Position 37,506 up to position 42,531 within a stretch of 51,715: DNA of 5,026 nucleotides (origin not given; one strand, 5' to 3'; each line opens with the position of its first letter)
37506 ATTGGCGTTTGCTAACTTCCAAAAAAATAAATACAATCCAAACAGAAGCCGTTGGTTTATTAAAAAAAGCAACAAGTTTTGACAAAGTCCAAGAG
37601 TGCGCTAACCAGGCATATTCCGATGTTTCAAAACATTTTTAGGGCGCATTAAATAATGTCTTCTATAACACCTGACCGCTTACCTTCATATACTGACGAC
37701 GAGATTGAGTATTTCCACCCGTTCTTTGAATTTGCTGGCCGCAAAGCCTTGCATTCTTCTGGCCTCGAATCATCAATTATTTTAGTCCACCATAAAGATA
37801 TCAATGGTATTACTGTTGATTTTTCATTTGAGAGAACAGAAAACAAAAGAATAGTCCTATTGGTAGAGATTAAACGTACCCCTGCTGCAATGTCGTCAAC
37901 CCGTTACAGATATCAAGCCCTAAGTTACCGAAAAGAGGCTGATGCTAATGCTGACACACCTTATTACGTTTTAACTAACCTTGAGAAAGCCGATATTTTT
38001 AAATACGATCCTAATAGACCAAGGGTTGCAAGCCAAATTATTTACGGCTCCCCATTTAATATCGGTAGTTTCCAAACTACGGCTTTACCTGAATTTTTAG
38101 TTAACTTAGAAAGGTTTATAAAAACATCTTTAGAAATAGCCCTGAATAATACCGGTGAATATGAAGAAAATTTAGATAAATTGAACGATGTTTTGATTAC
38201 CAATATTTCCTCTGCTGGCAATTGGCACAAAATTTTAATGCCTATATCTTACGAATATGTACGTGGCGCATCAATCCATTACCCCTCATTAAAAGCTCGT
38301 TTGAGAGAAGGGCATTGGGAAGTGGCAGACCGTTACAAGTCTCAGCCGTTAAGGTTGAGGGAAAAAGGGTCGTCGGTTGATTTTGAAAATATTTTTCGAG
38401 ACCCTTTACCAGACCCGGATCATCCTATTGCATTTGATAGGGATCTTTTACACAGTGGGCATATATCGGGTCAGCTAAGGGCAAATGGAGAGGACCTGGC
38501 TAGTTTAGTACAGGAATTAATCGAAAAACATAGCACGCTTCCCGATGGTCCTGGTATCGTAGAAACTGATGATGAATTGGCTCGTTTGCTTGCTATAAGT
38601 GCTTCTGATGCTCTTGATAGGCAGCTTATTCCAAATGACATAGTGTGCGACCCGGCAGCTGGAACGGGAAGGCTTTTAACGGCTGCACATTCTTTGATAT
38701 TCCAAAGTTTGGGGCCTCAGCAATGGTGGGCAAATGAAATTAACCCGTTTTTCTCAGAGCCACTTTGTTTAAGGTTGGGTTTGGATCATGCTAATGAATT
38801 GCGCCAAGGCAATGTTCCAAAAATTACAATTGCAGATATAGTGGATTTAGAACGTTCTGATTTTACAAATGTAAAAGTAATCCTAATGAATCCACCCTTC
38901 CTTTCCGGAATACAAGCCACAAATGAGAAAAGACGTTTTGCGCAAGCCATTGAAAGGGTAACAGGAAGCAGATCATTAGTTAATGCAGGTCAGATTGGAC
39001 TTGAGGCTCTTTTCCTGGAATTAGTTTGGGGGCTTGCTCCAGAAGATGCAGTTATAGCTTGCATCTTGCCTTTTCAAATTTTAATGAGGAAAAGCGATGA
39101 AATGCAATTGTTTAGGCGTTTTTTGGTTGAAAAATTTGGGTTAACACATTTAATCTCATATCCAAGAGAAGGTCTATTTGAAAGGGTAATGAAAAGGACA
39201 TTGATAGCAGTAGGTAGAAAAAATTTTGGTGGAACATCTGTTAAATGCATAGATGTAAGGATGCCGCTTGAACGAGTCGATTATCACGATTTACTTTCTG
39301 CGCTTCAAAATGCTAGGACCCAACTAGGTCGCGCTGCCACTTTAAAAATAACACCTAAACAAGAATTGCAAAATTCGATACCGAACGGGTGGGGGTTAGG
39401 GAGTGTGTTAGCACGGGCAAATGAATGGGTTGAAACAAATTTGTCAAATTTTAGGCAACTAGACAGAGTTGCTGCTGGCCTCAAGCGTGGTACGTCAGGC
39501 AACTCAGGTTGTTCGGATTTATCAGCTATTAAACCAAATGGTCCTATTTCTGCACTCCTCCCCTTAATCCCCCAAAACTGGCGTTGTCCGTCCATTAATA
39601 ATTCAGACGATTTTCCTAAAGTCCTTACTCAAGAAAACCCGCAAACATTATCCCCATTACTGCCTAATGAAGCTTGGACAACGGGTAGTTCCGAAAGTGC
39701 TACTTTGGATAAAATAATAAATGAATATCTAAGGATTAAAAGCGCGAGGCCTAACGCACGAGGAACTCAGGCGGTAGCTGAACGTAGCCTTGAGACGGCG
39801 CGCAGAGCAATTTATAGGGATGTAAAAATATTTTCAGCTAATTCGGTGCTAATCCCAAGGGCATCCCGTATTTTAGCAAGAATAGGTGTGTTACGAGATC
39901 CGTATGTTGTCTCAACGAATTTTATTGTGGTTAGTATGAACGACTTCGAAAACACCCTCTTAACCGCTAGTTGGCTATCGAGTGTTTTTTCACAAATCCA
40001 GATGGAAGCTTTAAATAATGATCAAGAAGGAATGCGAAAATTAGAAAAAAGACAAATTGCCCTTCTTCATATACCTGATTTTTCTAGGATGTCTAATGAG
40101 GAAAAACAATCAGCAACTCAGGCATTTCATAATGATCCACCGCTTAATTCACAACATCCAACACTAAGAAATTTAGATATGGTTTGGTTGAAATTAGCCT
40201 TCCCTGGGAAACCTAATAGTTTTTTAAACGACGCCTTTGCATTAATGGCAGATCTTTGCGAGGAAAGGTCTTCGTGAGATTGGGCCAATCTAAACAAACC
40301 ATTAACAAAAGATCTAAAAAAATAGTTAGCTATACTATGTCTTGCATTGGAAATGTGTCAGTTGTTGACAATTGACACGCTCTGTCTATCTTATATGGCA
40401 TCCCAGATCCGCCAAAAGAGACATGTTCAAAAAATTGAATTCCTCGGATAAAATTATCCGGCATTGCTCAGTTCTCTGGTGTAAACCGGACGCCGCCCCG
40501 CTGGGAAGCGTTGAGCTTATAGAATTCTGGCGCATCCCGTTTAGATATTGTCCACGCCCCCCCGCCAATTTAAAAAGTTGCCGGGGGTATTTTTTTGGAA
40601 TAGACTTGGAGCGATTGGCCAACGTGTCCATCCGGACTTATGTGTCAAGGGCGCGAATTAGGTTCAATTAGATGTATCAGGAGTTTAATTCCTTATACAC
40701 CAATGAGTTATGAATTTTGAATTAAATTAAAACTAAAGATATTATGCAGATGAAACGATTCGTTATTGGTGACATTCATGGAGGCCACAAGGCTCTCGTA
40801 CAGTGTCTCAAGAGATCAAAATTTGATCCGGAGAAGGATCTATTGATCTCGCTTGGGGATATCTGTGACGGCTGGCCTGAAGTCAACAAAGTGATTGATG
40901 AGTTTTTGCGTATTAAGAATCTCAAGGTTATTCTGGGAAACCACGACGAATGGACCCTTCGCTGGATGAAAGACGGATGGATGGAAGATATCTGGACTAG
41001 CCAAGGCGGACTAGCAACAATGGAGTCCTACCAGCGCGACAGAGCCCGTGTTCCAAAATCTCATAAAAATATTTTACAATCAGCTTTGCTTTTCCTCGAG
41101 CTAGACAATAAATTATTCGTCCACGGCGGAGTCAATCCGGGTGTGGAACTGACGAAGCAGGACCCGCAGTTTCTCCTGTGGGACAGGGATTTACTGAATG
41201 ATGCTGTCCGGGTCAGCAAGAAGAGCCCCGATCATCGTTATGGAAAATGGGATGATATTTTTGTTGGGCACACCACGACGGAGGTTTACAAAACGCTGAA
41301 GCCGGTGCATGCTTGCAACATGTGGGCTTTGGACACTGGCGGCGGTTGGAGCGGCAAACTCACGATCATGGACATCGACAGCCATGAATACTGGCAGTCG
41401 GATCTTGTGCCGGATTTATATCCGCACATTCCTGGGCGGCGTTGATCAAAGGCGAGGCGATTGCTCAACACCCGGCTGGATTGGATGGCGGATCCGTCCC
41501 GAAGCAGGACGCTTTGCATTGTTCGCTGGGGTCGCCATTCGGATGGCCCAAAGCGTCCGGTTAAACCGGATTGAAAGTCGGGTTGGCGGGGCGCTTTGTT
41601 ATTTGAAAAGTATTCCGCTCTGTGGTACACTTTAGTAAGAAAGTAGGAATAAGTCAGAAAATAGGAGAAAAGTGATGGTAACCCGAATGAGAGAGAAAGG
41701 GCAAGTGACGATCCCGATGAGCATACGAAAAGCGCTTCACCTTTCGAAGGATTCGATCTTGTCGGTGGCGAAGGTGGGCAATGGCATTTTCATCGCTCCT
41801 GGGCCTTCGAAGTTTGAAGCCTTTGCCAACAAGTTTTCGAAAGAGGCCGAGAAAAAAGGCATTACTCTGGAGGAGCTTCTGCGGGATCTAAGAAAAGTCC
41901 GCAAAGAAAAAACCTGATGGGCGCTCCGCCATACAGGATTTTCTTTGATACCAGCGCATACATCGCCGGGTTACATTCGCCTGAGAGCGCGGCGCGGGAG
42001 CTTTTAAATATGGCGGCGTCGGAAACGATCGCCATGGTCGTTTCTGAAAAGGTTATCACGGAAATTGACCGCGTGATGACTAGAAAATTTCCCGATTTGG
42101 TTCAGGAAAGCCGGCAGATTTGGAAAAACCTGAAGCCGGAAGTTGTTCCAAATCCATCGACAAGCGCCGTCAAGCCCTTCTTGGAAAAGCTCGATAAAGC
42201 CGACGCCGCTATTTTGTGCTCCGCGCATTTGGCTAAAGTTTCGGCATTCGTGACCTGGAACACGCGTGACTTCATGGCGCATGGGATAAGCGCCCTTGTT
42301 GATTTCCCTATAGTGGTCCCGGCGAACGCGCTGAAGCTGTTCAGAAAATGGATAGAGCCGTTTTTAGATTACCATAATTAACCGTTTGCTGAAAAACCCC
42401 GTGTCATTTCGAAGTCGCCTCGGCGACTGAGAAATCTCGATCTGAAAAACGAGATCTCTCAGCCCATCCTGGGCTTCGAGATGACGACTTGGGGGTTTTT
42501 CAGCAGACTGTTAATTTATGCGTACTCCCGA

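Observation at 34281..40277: XRE repressor and ImmA/IrrE protease co-operonic with an m5C methylase, an N6A methylase and a nuclease-methylase fusion: a candidate protease-gated restriction/defence system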

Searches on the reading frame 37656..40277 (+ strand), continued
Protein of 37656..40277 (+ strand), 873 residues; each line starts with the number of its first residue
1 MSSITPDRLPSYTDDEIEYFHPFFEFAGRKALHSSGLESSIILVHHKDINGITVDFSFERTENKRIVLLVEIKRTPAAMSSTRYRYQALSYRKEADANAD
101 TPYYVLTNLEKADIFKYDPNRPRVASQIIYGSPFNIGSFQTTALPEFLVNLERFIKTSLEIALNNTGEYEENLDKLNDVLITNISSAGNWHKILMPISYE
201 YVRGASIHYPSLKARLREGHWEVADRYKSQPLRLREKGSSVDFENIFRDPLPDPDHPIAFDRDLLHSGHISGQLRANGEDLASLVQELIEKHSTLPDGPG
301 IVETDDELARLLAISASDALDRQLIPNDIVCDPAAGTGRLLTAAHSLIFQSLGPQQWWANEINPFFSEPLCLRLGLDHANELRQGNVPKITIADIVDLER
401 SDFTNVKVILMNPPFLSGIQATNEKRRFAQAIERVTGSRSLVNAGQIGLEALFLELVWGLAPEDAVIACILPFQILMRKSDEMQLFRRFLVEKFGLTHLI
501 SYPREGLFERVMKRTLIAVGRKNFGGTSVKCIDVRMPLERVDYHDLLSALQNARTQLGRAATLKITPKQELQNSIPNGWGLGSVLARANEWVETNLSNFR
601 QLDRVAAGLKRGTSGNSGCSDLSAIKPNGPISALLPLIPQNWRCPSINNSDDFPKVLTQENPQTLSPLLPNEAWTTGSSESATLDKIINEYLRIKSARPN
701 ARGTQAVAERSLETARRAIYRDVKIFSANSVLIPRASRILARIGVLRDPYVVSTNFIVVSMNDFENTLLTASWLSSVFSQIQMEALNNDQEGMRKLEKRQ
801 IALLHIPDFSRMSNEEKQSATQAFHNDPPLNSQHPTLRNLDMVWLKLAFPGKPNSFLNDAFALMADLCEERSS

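Call 65: search_protein_families(library=pfam, proteins=[L017:5216-5437:+, L035:5194-5418:+, L013:3084-3257:+, L005:976-1161:+, L049:2691-2876:+, L051:5272-5460:+, L045:5236-5427:+, L009:5097-5417:+], max_evalue=0.01)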
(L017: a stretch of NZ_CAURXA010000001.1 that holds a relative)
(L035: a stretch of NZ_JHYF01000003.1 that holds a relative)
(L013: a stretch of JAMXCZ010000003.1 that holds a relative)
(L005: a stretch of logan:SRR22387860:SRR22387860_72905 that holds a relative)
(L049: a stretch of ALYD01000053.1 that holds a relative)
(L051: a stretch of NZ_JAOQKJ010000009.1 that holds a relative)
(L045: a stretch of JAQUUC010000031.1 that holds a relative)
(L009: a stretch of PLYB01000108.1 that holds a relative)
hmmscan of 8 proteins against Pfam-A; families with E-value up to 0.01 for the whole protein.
L017:5216-5437:+ (73 aa): 6 families
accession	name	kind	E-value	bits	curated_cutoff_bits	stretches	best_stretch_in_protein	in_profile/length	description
PF12728.13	HTH_17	-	1.7e-17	63.8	27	1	18-68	1-50/51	Helix-turn-helix domain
PF15943.11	YdaS_toxin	-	0.00017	21.8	30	1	25-50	15-40/65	Bacterial toxin YdaS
PF13411.12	MerR_1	-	0.0002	21.8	21.6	1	20-59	2-41/69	MerR HTH family regulatory protein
PF13384.12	HTH_23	-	0.00037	20.6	24.6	1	20-47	19-48/50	Homeodomain-like domain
PF00376.29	MerR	-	0.001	19.3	28.2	1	20-47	1-28/38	MerR family regulatory protein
PF13518.12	HTH_28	-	0.0021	18.6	25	1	18-42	13-36/52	Helix-turn-helix domain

L035:5194-5418:+ (74 aa): 2 families
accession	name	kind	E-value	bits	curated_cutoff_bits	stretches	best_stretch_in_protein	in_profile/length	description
PF13443.12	HTH_26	-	5.4e-19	68.6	22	1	7-64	1-60/63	Cro/C1-type HTH DNA-binding domain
PF01381.28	HTH_3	-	0.00015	22.2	23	1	12-60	5-54/55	Helix-turn-helix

L013:3084-3257:+ (57 aa): 7 families
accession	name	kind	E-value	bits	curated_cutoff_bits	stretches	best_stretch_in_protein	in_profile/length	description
PF01381.28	HTH_3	-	1.4e-10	41.5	23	1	7-43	1-37/55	Helix-turn-helix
PF13560.12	HTH_31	-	3.5e-05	24.5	27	1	5-43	4-43/64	Helix-turn-helix domain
PF13443.12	HTH_26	-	4.5e-05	24.1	22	1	7-40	2-35/63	Cro/C1-type HTH DNA-binding domain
PF15943.11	YdaS_toxin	-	0.0024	18.1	30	1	18-39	11-32/65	Bacterial toxin YdaS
PF13384.12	HTH_23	-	0.0028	17.9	24.6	1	12-37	14-39/50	Homeodomain-like domain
PF12844.13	HTH_19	-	0.0035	17.7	30.2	1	6-42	3-39/64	Helix-turn-helix domain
PF13545.12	HTH_Crp_2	-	0.0083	16.5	27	1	9-36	16-43/70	Crp-like helix-turn-helix domain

L005:976-1161:+ (61 aa): 1 family
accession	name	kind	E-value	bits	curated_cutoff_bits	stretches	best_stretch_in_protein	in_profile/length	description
PF07878.17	RHH_5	-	0.0084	16.3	26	0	21-46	16-41/43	CopG-like RHH_1 or ribbon-helix-helix domain, RHH_5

L049:2691-2876:+ (61 aa): 2 families
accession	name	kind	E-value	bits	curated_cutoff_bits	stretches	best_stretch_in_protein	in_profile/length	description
PF08681.18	TacA1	-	4.5e-06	27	21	1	10-53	2-44/80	Antitoxin TacA 1-like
PF21983.2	NikA-like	-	0.00042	20.8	27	1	6-52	3-48/72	Mobilization protein NikA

L051:5272-5460:+ (62 aa): 4 families
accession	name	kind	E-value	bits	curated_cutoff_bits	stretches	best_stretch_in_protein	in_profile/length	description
PF01402.27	RHH_1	-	4.2e-06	27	20.5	1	18-53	3-38/39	Ribbon-helix-helix protein, copG family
PF19807.5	DUF6290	-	0.0016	19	27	1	16-52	3-39/72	Family of unknown function (DUF6290)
PF12651.13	RHH_3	-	0.0019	18.5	21.6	1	18-51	6-39/44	Ribbon-helix-helix domain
PF09058.15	L27_1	-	0.0028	17.9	29.7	1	23-53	4-34/59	L27_1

L045:5236-5427:+ (63 aa): 6 families
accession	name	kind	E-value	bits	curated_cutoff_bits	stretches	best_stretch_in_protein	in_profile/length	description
PF12728.13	HTH_17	-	6.1e-16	58.9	27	1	9-57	1-49/51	Helix-turn-helix domain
PF13551.12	HTH_29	-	0.0022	18.5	28.1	1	10-31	13-34/64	Winged helix-turn helix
PF15943.11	YdaS_toxin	-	0.0023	18.1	30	1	15-42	14-42/65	Bacterial toxin YdaS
PF00376.29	MerR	-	0.0029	17.8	28.2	1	12-33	2-23/38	MerR family regulatory protein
PF13384.12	HTH_23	-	0.0031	17.7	24.6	1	12-32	20-40/50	Homeodomain-like domain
PF13518.12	HTH_28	-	0.0062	17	25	0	7-32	11-35/52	Helix-turn-helix domain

L009:5097-5417:+ (106 aa): 2 families
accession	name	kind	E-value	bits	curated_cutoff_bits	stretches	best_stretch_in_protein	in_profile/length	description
PF10387.14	DUF2442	-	3e-11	43.8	23.9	1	27-97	5-71/72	Protein of unknown function (DUF2442)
PF18888.5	DUF5650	-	0.0092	16.1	25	0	74-85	20-31/55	Repeat of unknown function (DUF5650)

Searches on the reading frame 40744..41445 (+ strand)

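Call 3: search_protein_families(library=pfam, proteins=[window:40744-41445:+], max_evalue=0.01)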
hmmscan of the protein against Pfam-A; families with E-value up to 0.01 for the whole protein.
window:40744-41445:+ (233 aa): 3 families
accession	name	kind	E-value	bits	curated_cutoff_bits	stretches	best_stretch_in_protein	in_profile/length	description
PF00149.33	Metallophos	-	7.5e-14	53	21.5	1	4-178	2-157/191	Calcineurin-like phosphoesterase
PF12850.12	Metallophos_2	-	7e-06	26.6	27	1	3-140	1-91/154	Calcineurin-like phosphoesterase superfamily domain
PF06874.16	FBPase_2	-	0.0056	15.4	27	0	33-75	186-225/639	Firmicute fructose-1,6-bisphosphatase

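Call 6: search_protein_families(library=padloc, proteins=[window:40744-41445:+], max_evalue=0.01)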
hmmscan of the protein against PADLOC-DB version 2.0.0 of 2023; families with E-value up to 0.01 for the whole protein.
window:40744-41445:+ (233 aa): 1 family
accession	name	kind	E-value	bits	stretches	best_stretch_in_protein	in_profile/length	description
PDLC04908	PDC-S10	-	0.0021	15.4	1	2-70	9-73/223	-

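Call 7: search_protein_families(library=ncbifam, proteins=[window:40744-41445:+], max_evalue=0.01)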
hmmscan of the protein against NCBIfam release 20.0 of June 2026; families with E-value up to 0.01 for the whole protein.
window:40744-41445:+ (233 aa): 6 families
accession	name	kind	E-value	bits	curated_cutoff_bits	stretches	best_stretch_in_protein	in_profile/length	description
NF008516.0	PRK11439.1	equivalog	7.5e-16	58.8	326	1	6-211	20-217/218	protein-serine/threonine phosphatase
NF001204.0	PRK00166.1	equivalog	2.5e-15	56.5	176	1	3-75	1-74/276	symmetrical bis(5'-nucleosyl)-tetraphosphatase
NF007425.0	PRK09968.1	equivalog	1.1e-09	38.4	332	1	6-104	18-114/218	protein-serine/threonine phosphatase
TIGR00668.1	apaH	equivalog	1.2e-08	34.7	222.85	1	3-69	1-68/279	bis(5'-nucleosyl)-tetraphosphatase (symmetrical) ApaH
TIGR00040.1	yfcE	subfamily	0.00015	21.8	56.25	1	3-95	1-84/158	YfcE family phosphodiesterase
TIGR04168.1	TIGR04168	hypoth_equivalog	0.0065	15.9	200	0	31-71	6-44/269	TIGR04168 family protein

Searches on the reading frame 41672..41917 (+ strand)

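Call 3: search_protein_families(library=pfam, proteins=[window:41672-41917:+], max_evalue=0.01)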
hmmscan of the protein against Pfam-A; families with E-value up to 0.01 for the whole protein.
window:41672-41917:+ (81 aa): 2 families
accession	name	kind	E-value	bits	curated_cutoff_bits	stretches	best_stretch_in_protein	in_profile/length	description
PF04014.23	MazE_antitoxin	-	3e-07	30.7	24.7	1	8-46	6-45/48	Antidote-toxin recognition MazE, bacterial antitoxin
PF15937.10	PrlF_antitoxin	-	0.004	17.7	32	1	6-33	4-32/99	prlF antitoxin for toxin YhaV_toxin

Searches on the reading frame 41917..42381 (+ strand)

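Call 3: search_protein_families(library=pfam, proteins=[window:41917-42381:+], max_evalue=0.01)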
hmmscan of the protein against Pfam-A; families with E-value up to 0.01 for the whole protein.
window:41917-42381:+ (154 aa): 3 families
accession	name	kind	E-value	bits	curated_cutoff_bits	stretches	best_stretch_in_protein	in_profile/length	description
PF13470.12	PIN_3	-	2.2e-12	48.2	27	1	7-117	1-115/115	PIN domain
PF01850.27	PIN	-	0.00026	22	23.6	1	8-116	1-112/120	PIN domain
PF16289.11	PIN_12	-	0.0006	20.7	32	1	8-74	1-65/172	PIN domain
